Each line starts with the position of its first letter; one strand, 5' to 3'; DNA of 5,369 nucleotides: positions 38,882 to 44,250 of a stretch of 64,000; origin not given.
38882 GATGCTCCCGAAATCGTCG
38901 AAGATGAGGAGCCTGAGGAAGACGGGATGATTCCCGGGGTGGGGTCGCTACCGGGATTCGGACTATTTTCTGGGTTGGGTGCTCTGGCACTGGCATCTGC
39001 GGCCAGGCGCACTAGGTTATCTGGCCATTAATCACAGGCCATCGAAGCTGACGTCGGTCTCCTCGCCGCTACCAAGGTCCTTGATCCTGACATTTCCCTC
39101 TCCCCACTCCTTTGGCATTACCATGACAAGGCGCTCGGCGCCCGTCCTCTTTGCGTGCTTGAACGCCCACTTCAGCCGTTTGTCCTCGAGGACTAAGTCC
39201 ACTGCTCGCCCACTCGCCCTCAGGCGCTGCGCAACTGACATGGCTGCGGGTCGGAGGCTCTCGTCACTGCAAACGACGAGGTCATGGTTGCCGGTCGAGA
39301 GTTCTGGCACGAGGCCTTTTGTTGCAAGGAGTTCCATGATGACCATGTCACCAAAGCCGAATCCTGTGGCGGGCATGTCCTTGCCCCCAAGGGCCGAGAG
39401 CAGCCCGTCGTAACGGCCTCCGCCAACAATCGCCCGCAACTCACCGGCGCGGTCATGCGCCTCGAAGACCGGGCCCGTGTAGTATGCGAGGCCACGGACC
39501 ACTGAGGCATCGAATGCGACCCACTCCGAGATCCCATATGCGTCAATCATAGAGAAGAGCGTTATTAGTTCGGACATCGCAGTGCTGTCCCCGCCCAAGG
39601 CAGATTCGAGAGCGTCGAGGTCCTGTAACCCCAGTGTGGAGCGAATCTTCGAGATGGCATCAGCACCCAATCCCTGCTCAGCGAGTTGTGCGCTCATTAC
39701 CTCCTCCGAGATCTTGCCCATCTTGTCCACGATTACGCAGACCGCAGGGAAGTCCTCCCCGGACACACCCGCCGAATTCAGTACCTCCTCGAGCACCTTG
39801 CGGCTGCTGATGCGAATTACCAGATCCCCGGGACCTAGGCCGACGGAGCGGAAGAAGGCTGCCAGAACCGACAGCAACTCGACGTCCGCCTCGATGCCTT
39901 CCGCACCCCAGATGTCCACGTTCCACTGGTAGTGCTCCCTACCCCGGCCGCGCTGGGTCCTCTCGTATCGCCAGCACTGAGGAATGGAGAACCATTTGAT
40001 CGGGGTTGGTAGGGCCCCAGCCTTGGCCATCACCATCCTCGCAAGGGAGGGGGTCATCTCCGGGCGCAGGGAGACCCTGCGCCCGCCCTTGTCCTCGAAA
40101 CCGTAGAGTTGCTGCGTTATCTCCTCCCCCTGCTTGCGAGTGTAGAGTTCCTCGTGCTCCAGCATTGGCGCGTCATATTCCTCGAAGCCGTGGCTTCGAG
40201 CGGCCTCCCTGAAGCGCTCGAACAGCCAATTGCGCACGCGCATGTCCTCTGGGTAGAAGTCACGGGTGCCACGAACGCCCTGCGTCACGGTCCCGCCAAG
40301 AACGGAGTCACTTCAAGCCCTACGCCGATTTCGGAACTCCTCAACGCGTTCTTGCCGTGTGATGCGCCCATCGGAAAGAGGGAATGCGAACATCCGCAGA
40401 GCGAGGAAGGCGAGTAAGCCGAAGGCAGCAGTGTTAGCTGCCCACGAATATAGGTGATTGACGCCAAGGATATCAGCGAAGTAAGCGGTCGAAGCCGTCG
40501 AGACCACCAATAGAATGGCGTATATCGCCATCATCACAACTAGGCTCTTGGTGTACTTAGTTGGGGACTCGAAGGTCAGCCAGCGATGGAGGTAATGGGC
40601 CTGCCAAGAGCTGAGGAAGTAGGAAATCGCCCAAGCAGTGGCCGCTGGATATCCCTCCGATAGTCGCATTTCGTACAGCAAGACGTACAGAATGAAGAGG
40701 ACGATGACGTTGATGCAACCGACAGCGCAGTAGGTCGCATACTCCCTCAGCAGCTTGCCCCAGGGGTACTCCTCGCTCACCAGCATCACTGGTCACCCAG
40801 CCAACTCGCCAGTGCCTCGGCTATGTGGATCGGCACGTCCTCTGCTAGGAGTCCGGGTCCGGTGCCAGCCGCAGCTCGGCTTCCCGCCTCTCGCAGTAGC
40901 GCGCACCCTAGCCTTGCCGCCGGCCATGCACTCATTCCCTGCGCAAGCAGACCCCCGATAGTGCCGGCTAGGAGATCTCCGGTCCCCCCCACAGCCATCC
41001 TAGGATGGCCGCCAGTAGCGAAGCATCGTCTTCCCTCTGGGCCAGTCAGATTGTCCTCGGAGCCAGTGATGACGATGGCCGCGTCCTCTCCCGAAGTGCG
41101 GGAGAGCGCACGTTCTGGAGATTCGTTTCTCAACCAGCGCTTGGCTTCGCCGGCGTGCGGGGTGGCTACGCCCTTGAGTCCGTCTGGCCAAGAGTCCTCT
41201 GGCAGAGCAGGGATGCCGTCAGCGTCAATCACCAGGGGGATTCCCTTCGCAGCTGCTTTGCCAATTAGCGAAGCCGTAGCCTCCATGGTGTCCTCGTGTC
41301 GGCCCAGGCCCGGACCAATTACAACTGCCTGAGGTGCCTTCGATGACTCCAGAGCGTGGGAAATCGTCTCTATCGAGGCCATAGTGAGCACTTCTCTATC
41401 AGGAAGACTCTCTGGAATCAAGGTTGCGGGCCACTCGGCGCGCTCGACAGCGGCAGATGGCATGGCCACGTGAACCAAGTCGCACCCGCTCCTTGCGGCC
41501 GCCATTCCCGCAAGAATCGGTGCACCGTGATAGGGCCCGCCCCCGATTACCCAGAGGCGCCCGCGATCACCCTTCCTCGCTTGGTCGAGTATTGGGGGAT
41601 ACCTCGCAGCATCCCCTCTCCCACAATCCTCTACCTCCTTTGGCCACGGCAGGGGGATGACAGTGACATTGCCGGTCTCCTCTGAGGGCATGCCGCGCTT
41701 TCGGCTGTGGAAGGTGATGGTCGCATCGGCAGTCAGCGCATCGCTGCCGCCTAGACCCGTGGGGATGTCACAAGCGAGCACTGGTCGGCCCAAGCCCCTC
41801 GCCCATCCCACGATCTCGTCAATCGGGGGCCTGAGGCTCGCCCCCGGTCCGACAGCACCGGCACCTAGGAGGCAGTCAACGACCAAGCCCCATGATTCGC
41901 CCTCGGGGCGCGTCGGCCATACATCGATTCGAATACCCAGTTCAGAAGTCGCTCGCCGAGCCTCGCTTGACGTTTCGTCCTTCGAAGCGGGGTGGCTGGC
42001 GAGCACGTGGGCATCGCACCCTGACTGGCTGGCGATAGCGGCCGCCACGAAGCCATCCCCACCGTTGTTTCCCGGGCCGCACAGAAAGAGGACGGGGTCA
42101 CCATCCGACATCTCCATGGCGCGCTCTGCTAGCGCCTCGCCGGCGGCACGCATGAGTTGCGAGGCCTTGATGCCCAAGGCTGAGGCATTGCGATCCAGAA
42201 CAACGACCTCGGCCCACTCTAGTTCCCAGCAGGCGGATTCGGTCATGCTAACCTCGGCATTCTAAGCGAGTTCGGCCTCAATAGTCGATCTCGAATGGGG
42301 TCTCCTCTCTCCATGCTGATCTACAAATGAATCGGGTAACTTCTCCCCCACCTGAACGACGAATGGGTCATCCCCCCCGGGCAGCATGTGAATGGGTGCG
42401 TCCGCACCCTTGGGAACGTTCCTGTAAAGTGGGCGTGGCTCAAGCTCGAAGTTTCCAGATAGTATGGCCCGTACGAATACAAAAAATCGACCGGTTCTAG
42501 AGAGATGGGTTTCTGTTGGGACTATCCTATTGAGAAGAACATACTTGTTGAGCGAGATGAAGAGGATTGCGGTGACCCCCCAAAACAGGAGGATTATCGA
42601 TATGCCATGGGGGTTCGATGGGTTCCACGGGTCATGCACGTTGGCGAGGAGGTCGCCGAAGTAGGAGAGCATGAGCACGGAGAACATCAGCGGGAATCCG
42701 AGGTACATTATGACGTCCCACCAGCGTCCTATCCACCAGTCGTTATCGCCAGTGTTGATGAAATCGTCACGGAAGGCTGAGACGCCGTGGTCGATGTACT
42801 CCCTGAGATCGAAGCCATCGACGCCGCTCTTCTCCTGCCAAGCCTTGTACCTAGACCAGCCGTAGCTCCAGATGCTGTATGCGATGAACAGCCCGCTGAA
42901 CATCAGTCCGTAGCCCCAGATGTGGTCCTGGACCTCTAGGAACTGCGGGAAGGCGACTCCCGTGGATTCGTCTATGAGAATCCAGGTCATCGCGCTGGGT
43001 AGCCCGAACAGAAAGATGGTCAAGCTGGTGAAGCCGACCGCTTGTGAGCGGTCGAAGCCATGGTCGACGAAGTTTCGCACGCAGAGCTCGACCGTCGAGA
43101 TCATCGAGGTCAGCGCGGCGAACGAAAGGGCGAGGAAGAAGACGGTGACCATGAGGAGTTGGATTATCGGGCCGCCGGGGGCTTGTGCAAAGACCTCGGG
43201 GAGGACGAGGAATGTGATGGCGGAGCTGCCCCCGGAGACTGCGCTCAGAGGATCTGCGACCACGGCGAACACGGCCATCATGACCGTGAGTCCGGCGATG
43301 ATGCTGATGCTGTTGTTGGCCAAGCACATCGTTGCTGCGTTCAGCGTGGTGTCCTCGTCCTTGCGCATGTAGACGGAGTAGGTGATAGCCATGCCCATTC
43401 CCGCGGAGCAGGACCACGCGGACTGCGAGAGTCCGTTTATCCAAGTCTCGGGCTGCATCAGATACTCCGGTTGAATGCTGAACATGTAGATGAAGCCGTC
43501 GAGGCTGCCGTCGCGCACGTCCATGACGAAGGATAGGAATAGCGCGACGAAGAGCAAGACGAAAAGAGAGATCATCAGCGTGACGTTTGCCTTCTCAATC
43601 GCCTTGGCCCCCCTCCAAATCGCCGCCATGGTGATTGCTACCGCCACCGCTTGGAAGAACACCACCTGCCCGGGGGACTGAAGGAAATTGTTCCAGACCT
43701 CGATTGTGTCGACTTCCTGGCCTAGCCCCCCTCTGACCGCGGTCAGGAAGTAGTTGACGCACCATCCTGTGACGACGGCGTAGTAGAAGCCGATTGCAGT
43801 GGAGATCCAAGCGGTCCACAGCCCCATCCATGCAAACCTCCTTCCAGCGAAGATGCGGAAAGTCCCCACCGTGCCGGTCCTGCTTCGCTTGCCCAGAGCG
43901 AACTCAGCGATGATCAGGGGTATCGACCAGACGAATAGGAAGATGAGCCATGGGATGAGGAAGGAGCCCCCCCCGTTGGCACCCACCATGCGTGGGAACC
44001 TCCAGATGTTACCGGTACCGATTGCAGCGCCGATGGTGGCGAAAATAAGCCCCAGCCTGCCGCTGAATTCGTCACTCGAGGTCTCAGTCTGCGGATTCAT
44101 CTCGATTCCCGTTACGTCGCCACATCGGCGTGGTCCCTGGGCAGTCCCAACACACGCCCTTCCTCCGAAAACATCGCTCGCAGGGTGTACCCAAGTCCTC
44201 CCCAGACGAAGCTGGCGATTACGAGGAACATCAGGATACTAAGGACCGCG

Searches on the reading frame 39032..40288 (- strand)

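Call 9: search_protein_families(library=pfam, proteins=[window:39032-40288:-], max_evalue=0.001)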
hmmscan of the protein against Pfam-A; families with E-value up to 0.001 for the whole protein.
window:39032-40288:- (418 aa): 3 families
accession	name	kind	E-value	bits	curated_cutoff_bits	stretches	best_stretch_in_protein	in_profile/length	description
PF13393.11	tRNA-synt_His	-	9.8e-47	160.1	25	1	7-311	1-302/308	Histidyl-tRNA synthetase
PF03129.25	HGTP_anticodon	-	5.6e-09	36.5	21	1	338-416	4-85/94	Anticodon binding domain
PF00587.30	tRNA-synt_2b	-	2.1e-06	28.4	29.3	1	62-172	1-110/179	tRNA synthetase class II core domain (G, H, P, S and T)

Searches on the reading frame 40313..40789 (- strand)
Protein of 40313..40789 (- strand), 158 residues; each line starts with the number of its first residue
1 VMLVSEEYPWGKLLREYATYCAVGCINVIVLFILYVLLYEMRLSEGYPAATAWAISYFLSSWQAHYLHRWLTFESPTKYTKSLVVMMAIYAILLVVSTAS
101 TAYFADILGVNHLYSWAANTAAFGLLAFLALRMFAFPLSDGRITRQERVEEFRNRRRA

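Call 9: search_protein_families(library=pfam, proteins=[window:40313-40789:-], max_evalue=0.001)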
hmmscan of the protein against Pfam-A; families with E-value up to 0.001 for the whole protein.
window:40313-40789:- (158 aa): 1 family
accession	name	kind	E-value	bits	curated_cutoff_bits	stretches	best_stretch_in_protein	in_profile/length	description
PF04138.20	GtrA_DPMS_TM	-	1.9e-10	41.4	26.1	1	20-136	2-117/117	GtrA/DPMS, transmembrane domain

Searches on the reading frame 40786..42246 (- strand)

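Call 9: search_protein_families(library=pfam, proteins=[window:40786-42246:-], max_evalue=0.001)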
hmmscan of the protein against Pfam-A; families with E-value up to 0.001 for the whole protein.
window:40786-42246:- (486 aa): 2 families
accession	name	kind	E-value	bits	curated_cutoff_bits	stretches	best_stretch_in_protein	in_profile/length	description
PF01256.23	Carb_kinase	-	1.8e-34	119.7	27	1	232-470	2-235/242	NAD(P)H-hydrate dehydratase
PF03853.21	YjeF_N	-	4.5e-26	92.3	24.9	1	30-185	3-169/169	YjeF-related protein N-terminus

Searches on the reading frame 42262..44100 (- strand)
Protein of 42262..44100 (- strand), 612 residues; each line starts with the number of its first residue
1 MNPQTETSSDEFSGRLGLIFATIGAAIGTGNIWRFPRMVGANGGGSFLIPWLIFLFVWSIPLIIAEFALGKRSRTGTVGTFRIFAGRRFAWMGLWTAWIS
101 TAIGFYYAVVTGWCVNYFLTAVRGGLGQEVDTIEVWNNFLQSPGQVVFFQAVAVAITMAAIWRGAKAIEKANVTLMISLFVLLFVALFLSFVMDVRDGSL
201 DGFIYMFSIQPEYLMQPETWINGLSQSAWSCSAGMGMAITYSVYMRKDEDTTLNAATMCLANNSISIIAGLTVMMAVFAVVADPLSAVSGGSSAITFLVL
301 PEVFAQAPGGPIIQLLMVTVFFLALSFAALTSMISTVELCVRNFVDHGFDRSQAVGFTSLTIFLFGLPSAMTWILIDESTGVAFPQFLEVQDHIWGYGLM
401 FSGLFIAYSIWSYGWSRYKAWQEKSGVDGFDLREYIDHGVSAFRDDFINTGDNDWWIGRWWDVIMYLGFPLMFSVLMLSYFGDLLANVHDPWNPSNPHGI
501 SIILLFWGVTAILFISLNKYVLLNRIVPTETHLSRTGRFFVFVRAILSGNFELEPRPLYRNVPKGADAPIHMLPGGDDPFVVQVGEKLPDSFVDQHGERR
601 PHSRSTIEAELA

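Call 9: search_protein_families(library=pfam, proteins=[window:42262-44100:-], max_evalue=0.001)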
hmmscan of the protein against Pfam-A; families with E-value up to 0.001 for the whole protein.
window:42262-44100:- (612 aa): 1 family
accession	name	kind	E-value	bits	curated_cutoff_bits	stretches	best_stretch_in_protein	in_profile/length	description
PF00209.24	SNF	-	2.6e-46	158.8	27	2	10-125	2-116/524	Sodium:neurotransmitter symporter family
